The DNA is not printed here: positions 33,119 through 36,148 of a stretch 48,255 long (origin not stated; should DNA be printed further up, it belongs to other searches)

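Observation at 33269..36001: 910 aa pilin-like protein fused to 14 tandem propeller-type repeats, immediately downstream of comEC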

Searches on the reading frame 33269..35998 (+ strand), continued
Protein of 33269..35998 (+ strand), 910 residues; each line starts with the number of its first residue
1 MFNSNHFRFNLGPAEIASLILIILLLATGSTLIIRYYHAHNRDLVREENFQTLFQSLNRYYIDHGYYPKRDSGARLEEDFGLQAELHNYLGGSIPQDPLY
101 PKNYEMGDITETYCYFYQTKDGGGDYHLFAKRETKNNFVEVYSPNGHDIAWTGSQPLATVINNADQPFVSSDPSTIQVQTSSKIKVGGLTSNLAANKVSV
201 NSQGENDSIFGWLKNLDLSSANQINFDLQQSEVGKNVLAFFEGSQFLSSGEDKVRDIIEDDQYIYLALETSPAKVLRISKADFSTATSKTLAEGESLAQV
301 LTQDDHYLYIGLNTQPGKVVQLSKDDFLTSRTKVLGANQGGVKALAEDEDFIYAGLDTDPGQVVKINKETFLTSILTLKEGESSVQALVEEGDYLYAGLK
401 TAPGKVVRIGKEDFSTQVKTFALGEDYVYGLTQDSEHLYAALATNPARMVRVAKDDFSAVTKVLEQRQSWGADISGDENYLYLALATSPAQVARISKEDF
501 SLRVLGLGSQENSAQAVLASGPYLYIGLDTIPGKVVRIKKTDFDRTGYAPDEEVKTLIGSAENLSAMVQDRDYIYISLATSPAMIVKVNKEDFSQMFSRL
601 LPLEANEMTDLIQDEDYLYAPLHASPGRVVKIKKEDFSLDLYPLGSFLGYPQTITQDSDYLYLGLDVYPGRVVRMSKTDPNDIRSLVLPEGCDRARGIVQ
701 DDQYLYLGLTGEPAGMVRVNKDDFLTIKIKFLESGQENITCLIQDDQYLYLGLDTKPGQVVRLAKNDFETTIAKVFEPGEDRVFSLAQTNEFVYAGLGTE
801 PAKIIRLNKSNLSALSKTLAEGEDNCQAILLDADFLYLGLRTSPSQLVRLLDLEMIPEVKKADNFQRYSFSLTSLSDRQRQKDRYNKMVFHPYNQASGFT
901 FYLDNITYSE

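Call 31: predict_structure(alignment_id=A1)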
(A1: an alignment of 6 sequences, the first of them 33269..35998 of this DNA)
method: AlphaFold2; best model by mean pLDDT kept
length: 910 residues; sequences in the alignment: 6
mean_pLDDT: 67.9   pTM: 0.64
mean pLDDT of the five models: 67.9, 66.1, 65.2, 63.5, 53.0
residues with pLDDT >= 90: 190; 70-90: 350; 50-70: 88; < 50: 282
segments of 3 or more residues with pLDDT < 50: 1-12, 37-40, 42-244, 853-910
pLDDT, mean of each block of 10 residues (from residue 1): 31 57 61 51 45 40 32 31 36 30 32 30 28 32 35 32 35 36 28 32 28 31 35 43 49 87 90 85 82 82 95 90 85 80 93 91 90 82 82 91 89 86 81 92 81 86 63 87 84 87 77 86 87 83 69 61 81 85 81 77 75 93 82 88 76 91 89 89 88 87 91 84 90 72 92 88 89 87 89 88 87 76 81 80 74 38 30 38 36 31 31
secondary structure, 60 per line:
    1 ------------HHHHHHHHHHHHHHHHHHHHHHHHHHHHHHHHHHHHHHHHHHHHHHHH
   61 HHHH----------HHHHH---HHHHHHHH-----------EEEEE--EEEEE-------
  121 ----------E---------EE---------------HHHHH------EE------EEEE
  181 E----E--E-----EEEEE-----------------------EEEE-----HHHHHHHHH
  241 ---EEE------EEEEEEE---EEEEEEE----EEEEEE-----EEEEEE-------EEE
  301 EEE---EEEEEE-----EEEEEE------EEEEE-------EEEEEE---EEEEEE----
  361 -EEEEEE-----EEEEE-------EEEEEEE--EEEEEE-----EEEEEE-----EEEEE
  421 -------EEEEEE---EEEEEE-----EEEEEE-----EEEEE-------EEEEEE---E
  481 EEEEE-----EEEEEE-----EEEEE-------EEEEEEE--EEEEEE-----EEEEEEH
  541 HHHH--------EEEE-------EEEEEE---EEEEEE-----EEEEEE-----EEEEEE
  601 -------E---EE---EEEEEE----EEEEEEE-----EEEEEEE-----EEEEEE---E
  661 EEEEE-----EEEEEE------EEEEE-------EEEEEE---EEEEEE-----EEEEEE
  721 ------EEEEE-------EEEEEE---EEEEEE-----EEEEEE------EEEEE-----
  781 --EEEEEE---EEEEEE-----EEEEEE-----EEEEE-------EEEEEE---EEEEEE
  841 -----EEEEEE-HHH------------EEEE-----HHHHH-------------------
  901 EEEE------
elements in order (helices of 4 or more, strands of 3 or more residues): H13-64 H75-79 H83-90 E102-106 E109-113 H158-162 E177-181 E195-199 E223-226 H232-240 E244-246 E253-259 E263-269 E274-279 E285-290 E298-303 E307-312 E318-323 E330-334 E342-347 E351-356 E362-367 E373-377 E385-391 E394-399 E405-410 E416-420 E428-433 E437-442 E448-453 E459-463 E471-476 E480-485 E491-496 E502-506 E514-520 E523-528 E534-539 H540-544 E553-556 E564-569 E573-578 E584-589 E595-600 E617-622 E627-633 E639-645 E651-656 E660-665 E671-676 E683-687 E695-700 E704-709 E715-720 E727-731 E739-744 E748-753 E759-764 E771-775 E783-788 E792-797 E803-808 E814-818 E826-831 E835-840 E846-851 E868-871 H877-881 E901-904

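Call 34: fold_search(model_id=the predicted structure, library=pdb)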
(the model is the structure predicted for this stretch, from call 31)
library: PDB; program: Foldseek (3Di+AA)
matches with E <= 10: 1974; with E <= 0.001: 1827
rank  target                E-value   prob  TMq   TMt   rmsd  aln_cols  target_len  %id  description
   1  9i3v_A                5.1e-18  1.00  0.20  0.06  31.1       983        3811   10  Cryo-EM structure of the human LRP2 ectodomain (released 2026-02-04)
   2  9e2g_2B               1.2e-17  1.00  0.31  0.43  12.7       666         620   13  Cryo-EM structure of 48 nm repeat of microtubule doublet from T. brucei flagellum (released 2025-03-12)
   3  8i7o_P1               1.7e-17  1.00  0.30  0.43  11.3       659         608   10  In situ structure of axonemal doublet microtubules in mouse sperm with 16-nm repeat (released 2023-10-11)
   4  4a2l_B                1.8e-17  1.00  0.26  0.31  18.3       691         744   12  Structure of the periplasmic domain of the heparin and heparan sulphate sensing hybrid two component system BT4663 in  (released 2012-05-02)
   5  8jxe_B                2.0e-17  1.00  0.18  0.12  28.0       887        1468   10  rat megalin RAP complex head (released 2024-06-19)
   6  4nsx                  2.4e-17  1.00  0.45  0.61   7.5       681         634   10  Crystal Structure of the Utp21 tandem WD Domain (released 2014-02-19)
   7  8em7_A                3.8e-17  1.00  0.19  0.06  27.1       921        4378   12  Cryo-EM structure of LRP2 at pH 5.2 (released 2023-02-08)
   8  9i3v_B                3.8e-17  1.00  0.19  0.05  35.0      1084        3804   11  Cryo-EM structure of the human LRP2 ectodomain (released 2026-02-04)
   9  7mqa_LT               4.0e-17  1.00  0.40  0.42  10.6       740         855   11  Cryo-EM structure of the human SSU processome, state post-A1 (released 2021-09-22)
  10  9qaw_A                4.0e-17  1.00  0.18  0.05  34.8      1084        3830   10  CryoEM structure of the human LRP2 receptor ectodomain in complex with LRPAP1 (released 2026-03-11)
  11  8em4_A                4.4e-17  1.00  0.19  0.05  29.4       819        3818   12  Cryo-EM structure of LRP2 at pH 7.5 (released 2023-02-08)
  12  9cwm_A                4.6e-17  1.00  0.21  0.06  28.4       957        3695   10  Cryo-EM structure of human Low-density lipoprotein receptor-related protein 2 (released 2025-08-06)
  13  9n77_LT               5.0e-17  1.00  0.44  0.46   8.8       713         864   10  SSU processome maturation and disassembly, State K (released 2025-11-05)
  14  8iyj_e                6.3e-17  1.00  0.31  0.44  12.2       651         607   11  Cryo-EM structure of the 48-nm repeat doublet microtubule from mouse sperm (released 2023-07-05)
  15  9cwm_B                6.6e-17  1.00  0.20  0.06  28.3       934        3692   10  Cryo-EM structure of human Low-density lipoprotein receptor-related protein 2 (released 2025-08-06)
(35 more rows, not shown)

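Call 35: search_protein_representatives(alignment_id=A1)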
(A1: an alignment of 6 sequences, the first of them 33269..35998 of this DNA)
Query: 6 sequences, 905 profile positions. Proteins with E-value up to 0.001 (for the whole library): 3694; up to 1e-10: 1066; up to 1e-30: 219. The best 150 are listed.
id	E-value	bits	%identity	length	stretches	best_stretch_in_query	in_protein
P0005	0.0e+00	1721.6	-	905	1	1-905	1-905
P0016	4.2e-142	491.4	-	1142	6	254-364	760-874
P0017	4.9e-110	385.3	-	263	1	5-261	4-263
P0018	1.7e-102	360.3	-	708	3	242-377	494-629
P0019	4.3e-96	339.1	-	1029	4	680-833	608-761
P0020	3.7e-92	326.1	-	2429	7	252-455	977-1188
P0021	4.0e-89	316.1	-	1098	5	262-407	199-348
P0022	1.2e-88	314.5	-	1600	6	246-400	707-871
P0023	8.9e-87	308.3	-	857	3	247-408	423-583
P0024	3.6e-84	299.7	-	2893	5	257-535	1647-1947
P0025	7.9e-81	288.6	-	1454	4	243-455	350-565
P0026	1.1e-80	288.2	-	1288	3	243-408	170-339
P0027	8.0e-80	285.3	-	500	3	245-407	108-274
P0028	9.3e-78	278.5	-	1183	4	253-456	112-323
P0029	3.8e-77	276.5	-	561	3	244-439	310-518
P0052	4.3e-57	210.1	-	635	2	245-602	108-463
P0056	2.1e-56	207.8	-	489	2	246-449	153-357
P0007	8.7e-55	202.5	-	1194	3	243-532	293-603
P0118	3.8e-41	157.3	-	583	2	244-408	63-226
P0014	2.0e-37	145.0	-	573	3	244-406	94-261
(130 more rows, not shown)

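Call 48: search_protein_families(library=phrogs, proteins=[window:33269-35998:+, P0027, P0052, P0056, P0118], max_evalue=0.001)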
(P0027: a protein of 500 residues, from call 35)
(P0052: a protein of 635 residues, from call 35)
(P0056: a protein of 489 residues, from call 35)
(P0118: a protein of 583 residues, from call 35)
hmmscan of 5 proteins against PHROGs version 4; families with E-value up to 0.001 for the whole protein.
window:33269-35998:+ (910 aa): 1 family
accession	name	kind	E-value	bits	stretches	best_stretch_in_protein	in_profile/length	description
phrog_4184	-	unknown function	8.2e-08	32.6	0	551-621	101-166/406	-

P0027 (500 aa): 1 family
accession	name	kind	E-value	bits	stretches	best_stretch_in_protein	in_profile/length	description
phrog_4184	-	unknown function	2e-05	24.7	0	209-332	118-227/406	-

P0052 (635 aa): 0 families

P0056 (489 aa): 0 families

P0118 (583 aa): 0 families

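Call 61: find_related_loci(query=A1, collection=metagenome_contigs, flank=8000)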
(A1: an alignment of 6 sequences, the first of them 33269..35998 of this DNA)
Query A1 (910 aa) in metagenome_contigs; peptide patterns used: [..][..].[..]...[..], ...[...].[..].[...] (x = any residue, [..] = any of these).
600 stretches matched a pattern (row limit reached: there are more); 7 encode a relative of the query (tblastn E <= 1e-3); 7 distinct loci.
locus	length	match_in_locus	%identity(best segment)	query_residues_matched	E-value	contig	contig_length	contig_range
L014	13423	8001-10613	44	32-909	0e+0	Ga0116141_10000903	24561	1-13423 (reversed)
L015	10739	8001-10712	42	1-909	0e+0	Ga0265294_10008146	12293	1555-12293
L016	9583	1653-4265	44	32-909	0e+0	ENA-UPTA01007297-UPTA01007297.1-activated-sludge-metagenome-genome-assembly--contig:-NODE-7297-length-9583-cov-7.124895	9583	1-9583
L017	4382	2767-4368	49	8-850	1e-173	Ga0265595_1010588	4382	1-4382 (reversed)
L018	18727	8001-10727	50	1-910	0e+0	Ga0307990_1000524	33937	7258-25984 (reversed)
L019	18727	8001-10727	50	1-910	0e+0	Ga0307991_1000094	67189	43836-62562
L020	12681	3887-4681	25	244-838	5e-10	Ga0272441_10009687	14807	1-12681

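Call 70: find_related_loci(query=P0052, collection=viral_contigs, flank=6000)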
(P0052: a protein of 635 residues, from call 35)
Query P0052 (635 aa) in viral_contigs; peptide patterns used: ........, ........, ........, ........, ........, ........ (x = any residue, [..] = any of these).
14 stretches matched a pattern, but none encodes a relative of the query by tblastn (E <= 1e-3).

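Call 72: find_related_loci(query=A5, collection=viral_contigs, flank=8000)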
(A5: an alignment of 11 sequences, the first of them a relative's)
Query A5 (635 aa) in viral_contigs; peptide patterns used: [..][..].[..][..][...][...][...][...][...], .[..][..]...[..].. (x = any residue, [..] = any of these).
73 stretches matched a pattern; 5 encode a relative of the query (tblastn E <= 1e-3); 5 distinct loci.
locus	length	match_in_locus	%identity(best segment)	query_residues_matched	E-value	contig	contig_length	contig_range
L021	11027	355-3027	38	59-358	3e-37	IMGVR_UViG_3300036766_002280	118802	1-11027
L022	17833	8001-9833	37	51-632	4e-21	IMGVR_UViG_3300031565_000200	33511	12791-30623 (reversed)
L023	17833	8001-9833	37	51-632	4e-21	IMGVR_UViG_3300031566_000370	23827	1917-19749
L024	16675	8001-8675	32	58-377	1e-20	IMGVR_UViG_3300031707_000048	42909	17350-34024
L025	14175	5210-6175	30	53-358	5e-19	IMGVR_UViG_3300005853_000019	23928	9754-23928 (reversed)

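Call 74: search_protein_families(library=phrogs, proteins=[L022:1408-3420:+, L022:3279-4811:+, L022:4855-6030:+, L022:6452-7375:+, L022:7659-8462:+, L022:8481-10511:+, L022:10535-10993:+, L022:11420-11941:+, L022:13175-13810:+, L022:14306-17191:+], max_evalue=0.001)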
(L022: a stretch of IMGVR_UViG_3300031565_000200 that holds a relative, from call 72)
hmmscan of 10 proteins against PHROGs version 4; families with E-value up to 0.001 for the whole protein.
L022:1408-3420:+ (671 aa): 3 families
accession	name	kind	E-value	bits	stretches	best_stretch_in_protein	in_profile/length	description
phrog_113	-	head and packaging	9.2e-82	276.8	1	2-460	6-437/1272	portal protein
phrog_6577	-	unknown function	1.5e-07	31.1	1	574-667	140-230/1066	-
phrog_595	-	head and packaging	2.1e-05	25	1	594-667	230-298/513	head maturation protease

L022:3279-4811:+ (511 aa): 5 families
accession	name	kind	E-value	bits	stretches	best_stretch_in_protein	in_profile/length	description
phrog_328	-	head and packaging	2e-47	163.5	2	74-236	18-186/339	head maturation protease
phrog_976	-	head and packaging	6.9e-15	56.3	1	72-444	25-306/415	head maturation protease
phrog_13230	-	unknown function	1.1e-08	36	1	121-184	55-121/138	-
phrog_32941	-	unknown function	0.0002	21.5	0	167-228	183-245/450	-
phrog_2976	-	head and packaging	0.00051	20.8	1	339-461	221-358/394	head maturation protease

L022:4855-6030:+ (392 aa): 1 family
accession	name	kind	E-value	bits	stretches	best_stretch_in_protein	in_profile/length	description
phrog_1731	-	head and packaging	2.8e-22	80.2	1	25-152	3-134/135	virion structural protein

L022:6452-7375:+ (308 aa): 2 families
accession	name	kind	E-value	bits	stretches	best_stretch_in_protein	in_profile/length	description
phrog_371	-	head and packaging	3.2e-64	218.1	2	1-156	1-157/303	major head protein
phrog_4523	-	head and packaging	0.00046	20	1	82-203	435-541/644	major head and protease protein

L022:7659-8462:+ (268 aa): 0 families

L022:8481-10511:+ (677 aa): 3 families
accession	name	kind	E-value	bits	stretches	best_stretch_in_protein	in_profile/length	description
phrog_3545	-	unknown function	8.4e-12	45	1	448-639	762-970/1115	-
phrog_701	-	head and packaging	6.6e-10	36.3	1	498-640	4080-4217/6136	virion structural protein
phrog_13163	-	tail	9.9e-08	31.3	1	498-632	573-703/976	baseplate wedge subunit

L022:10535-10993:+ (153 aa): 1 family
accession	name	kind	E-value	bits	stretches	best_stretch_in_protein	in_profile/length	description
phrog_5280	-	unknown function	6.2e-07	30.5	1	18-107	38-130/169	-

L022:11420-11941:+ (174 aa): 0 families

L022:13175-13810:+ (212 aa): 0 families

L022:14306-17191:+ (962 aa): 1 family
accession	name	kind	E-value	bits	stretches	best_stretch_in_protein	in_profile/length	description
phrog_5313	-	unknown function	1.2e-14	54.5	2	329-401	159-234/1052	-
